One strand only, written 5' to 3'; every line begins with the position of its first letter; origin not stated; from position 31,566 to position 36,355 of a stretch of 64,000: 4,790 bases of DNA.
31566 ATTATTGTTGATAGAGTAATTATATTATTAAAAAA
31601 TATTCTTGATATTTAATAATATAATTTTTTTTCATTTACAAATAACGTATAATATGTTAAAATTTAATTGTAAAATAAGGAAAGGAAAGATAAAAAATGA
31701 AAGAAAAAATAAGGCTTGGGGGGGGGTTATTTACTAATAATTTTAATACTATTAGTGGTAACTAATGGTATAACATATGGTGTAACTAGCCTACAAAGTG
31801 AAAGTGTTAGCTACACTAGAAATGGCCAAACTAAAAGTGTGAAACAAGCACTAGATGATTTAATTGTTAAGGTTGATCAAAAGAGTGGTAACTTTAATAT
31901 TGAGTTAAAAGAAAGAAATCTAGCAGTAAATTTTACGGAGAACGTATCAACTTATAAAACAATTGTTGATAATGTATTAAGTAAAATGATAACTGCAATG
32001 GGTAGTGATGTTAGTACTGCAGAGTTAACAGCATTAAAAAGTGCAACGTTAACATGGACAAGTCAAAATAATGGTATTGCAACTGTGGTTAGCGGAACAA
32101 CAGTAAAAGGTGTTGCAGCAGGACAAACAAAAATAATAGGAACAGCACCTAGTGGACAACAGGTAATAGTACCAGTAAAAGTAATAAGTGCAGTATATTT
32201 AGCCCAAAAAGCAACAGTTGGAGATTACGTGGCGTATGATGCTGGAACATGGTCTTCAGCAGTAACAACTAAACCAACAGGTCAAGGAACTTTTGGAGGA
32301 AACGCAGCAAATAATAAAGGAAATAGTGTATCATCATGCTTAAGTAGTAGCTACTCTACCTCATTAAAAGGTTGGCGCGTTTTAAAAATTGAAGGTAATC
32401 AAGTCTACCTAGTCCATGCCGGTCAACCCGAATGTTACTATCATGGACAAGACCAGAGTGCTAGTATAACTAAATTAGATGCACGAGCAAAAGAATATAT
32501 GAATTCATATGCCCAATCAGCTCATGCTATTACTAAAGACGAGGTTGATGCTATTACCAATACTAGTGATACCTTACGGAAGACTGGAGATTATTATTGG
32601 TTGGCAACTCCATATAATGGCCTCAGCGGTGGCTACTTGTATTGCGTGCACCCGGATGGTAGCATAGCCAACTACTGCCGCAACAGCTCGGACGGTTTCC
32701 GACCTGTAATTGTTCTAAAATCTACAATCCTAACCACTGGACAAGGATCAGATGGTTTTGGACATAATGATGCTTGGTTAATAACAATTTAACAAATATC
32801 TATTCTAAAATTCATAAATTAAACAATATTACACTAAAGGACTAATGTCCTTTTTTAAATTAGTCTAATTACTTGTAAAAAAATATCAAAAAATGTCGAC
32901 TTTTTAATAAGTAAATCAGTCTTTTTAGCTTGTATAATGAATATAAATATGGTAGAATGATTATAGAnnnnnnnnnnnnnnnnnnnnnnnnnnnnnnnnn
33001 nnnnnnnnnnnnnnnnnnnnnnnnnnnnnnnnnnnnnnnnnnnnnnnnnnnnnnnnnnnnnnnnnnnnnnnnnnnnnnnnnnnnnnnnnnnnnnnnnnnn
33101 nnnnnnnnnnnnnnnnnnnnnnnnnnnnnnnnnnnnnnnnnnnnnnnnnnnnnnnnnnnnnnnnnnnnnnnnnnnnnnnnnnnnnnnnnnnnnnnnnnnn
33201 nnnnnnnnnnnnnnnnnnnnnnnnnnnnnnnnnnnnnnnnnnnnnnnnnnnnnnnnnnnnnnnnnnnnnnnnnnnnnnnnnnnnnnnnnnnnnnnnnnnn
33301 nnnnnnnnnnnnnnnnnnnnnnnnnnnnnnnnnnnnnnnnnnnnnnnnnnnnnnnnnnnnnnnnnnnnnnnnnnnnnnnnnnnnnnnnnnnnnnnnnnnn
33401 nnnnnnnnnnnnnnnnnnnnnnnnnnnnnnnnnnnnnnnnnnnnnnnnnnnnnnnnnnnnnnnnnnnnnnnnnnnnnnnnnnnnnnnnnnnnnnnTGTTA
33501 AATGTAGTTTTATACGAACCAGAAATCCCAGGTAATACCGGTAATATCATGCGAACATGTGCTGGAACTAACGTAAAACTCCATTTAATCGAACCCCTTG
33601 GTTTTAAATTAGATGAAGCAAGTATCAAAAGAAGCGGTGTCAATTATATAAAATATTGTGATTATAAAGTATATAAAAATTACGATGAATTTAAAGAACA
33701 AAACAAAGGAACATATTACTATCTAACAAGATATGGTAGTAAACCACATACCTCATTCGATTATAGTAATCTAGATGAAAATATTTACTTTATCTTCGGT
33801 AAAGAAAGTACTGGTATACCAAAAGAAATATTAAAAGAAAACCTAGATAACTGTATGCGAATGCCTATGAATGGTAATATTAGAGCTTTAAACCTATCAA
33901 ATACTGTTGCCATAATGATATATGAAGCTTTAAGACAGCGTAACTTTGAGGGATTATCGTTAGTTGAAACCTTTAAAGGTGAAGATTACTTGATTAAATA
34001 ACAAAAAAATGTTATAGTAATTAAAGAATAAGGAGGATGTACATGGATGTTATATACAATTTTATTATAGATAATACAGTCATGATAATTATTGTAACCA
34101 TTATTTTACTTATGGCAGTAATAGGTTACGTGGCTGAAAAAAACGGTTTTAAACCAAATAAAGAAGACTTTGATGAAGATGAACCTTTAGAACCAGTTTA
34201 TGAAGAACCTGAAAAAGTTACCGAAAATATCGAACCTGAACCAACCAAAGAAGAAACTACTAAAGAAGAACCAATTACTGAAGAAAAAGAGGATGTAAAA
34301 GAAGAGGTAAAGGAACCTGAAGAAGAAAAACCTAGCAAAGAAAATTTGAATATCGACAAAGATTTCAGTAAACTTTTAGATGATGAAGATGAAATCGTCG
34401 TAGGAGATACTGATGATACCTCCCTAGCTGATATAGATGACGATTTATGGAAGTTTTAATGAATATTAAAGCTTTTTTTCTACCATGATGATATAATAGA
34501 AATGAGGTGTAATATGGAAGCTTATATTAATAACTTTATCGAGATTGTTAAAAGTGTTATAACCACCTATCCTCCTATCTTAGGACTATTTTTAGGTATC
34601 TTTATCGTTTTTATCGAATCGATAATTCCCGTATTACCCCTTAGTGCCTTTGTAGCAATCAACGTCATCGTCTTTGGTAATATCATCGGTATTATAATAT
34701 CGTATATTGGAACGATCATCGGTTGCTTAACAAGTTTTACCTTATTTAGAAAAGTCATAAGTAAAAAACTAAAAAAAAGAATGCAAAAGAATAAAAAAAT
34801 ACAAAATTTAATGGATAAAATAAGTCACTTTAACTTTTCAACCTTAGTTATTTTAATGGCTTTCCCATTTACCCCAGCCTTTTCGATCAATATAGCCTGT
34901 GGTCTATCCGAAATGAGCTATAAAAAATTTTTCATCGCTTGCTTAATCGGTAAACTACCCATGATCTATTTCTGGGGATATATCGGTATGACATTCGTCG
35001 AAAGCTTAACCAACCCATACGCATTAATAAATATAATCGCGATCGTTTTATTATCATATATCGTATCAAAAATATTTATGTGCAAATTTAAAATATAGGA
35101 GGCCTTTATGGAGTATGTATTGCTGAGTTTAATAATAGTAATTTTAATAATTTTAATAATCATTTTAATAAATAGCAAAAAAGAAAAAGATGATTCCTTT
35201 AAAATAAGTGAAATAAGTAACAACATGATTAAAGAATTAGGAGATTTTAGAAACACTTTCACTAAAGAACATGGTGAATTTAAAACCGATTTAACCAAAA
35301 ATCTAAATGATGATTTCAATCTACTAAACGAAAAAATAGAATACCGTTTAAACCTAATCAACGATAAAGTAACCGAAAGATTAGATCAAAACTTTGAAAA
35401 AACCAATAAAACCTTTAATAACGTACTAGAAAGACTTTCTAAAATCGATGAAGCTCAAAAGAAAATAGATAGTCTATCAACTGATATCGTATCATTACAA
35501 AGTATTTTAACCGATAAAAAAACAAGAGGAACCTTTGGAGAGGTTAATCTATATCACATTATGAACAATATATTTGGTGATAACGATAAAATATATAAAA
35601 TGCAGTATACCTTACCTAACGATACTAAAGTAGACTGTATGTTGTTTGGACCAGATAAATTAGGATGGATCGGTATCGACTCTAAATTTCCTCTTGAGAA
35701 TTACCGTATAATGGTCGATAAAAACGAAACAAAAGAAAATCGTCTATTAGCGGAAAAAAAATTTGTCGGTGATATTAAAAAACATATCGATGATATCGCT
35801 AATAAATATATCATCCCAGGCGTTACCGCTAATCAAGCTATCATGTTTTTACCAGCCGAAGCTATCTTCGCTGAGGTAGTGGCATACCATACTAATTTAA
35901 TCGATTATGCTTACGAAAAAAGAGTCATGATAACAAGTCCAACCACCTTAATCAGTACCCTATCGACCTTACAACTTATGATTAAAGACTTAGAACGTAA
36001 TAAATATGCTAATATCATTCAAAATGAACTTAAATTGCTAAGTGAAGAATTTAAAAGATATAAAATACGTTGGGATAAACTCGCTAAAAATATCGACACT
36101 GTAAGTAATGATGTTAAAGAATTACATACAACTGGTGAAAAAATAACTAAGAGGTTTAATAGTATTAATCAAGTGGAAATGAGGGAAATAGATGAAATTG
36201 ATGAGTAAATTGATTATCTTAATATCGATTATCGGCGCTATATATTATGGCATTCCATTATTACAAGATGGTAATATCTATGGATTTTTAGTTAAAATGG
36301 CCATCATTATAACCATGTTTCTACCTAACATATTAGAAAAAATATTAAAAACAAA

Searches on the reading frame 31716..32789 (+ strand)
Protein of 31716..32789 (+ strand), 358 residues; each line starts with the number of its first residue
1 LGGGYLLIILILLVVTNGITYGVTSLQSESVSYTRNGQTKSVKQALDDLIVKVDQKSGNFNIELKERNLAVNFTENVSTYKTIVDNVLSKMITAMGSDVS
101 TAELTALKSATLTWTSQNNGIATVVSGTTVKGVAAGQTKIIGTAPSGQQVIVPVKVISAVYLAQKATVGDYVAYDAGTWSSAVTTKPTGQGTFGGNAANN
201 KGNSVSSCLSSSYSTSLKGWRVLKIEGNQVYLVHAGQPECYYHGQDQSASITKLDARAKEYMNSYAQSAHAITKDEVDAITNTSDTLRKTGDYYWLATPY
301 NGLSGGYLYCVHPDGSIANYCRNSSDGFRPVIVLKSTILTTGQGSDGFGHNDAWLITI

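Call 12: search_protein_families(library=pfam, proteins=[window:31716-32789:+], max_evalue=0.001)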
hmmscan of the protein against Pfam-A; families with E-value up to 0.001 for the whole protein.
window:31716-32789:+ (358 aa): 1 family
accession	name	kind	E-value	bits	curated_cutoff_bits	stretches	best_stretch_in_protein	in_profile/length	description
PF02368.24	Big_2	-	0.00028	21.2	22.8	1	110-149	34-74/79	Bacterial Ig-like domain (group 2)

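Call 25: search_protein_families(library=pfam, proteins=[window:31716-32789:+], max_evalue=10)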
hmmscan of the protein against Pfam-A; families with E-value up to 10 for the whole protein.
window:31716-32789:+ (358 aa): 4 families
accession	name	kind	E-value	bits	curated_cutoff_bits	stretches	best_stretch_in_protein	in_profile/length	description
PF02368.24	Big_2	-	0.00028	21.2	22.8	1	110-149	34-74/79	Bacterial Ig-like domain (group 2)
PF19789.6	DUF6273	-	0.0067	16.7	23.5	1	276-336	113-172/172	Domain of unknown function (DUF6273)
PF25224.1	DUF7842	-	0.21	12.8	27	1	248-288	5-44/96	Domain of unknown function (DUF7842)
PF16787.10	NDC10_II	-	0.25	10.8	26.3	1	73-162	21-109/317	Centromere DNA-binding protein complex CBF3 subunit, domain 2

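Call 56: search_protein_families(library=ncbifam, proteins=[window:31716-32789:+], max_evalue=0.01)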
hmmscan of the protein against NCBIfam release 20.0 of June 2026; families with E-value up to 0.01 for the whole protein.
window:31716-32789:+ (358 aa): 0 families

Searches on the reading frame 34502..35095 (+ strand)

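Call 36: search_protein_families(library=pfam, proteins=[window:34502-35095:+], max_evalue=0.000001)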
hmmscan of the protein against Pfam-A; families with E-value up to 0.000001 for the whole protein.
window:34502-35095:+ (198 aa): 1 family
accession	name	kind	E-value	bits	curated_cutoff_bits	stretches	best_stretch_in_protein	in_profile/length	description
PF09335.16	VTT_dom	-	1.3e-25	90.7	33.9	1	45-163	1-122/123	VTT domain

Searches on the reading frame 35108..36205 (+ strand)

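Call 36: search_protein_families(library=pfam, proteins=[window:35108-36205:+], max_evalue=0.000001)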
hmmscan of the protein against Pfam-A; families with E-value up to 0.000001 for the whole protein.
window:35108-36205:+ (366 aa): 1 family
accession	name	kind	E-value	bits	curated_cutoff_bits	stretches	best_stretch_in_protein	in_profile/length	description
PF02646.22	RmuC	-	1.6e-59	201.9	26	1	80-359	2-287/291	RmuC family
